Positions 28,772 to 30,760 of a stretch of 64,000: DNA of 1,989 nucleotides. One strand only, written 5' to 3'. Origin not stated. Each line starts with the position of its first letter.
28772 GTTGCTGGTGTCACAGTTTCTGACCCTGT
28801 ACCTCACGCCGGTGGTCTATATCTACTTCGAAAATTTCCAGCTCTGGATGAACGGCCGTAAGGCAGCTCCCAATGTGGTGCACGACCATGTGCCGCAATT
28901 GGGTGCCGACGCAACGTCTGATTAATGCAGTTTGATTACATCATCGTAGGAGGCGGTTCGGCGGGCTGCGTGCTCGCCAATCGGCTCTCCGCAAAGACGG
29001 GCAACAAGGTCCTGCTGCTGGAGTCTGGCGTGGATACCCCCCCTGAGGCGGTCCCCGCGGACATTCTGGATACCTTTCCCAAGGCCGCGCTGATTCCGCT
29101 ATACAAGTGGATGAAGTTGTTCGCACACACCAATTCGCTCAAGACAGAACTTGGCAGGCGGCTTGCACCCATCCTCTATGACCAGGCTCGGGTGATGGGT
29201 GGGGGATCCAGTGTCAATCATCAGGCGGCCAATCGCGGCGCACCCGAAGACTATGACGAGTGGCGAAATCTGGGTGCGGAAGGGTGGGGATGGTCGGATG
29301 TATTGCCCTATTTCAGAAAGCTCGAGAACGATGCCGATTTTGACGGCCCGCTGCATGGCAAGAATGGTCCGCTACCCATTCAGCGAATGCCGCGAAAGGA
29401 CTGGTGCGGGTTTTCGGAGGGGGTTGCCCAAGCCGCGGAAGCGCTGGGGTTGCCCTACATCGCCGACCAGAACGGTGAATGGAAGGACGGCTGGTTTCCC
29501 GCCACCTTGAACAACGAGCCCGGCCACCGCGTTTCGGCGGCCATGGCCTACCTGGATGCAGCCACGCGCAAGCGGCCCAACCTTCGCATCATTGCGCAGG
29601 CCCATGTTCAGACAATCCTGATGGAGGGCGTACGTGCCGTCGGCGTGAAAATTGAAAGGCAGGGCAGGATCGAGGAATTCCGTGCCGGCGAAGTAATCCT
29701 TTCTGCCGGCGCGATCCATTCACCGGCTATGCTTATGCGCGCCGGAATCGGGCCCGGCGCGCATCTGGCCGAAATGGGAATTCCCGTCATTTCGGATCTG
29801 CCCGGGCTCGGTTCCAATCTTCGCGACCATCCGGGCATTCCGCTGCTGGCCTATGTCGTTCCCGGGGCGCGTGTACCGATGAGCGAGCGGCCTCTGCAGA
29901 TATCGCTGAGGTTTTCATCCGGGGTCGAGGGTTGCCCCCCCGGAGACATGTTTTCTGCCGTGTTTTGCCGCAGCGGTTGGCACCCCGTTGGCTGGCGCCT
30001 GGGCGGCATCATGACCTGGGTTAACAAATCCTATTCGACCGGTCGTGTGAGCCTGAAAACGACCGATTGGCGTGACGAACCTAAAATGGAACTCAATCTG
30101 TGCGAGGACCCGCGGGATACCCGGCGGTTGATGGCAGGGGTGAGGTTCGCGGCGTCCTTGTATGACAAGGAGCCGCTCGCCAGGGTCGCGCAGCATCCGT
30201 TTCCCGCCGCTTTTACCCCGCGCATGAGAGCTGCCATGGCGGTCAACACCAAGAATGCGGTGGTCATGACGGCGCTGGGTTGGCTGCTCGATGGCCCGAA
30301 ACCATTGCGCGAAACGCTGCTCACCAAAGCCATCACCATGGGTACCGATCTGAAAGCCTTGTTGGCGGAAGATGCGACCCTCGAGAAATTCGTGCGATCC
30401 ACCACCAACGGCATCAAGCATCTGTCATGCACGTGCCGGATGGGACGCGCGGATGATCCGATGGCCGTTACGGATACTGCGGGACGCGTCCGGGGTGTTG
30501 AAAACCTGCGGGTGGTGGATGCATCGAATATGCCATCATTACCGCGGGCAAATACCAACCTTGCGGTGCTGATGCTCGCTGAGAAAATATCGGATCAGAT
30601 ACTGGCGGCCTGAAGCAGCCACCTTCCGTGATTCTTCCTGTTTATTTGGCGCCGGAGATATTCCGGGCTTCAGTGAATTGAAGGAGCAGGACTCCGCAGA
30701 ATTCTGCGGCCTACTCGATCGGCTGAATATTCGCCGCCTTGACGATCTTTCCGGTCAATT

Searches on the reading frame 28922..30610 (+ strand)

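Call 79: search_protein_families(library=pfam, proteins=[window:28922-30610:+], max_evalue=0.00001)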
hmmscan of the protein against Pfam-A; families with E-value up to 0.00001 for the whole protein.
window:28922-30610:+ (563 aa): 4 families
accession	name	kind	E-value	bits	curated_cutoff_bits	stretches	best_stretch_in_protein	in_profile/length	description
PF00732.25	GMC_oxred_N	-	2.4e-40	139.1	23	1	4-304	1-217/218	GMC oxidoreductase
PF05199.19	GMC_oxred_C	-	7.1e-32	111.3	24.6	1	371-553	2-139/139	GMC oxidoreductase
PF00890.30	FAD_binding_2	-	7.8e-08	32.3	20.4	0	203-270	140-207/414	FAD binding domain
PF01266.30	DAO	-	2.7e-06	27.6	27.9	0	5-36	1-31/353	FAD dependent oxidoreductase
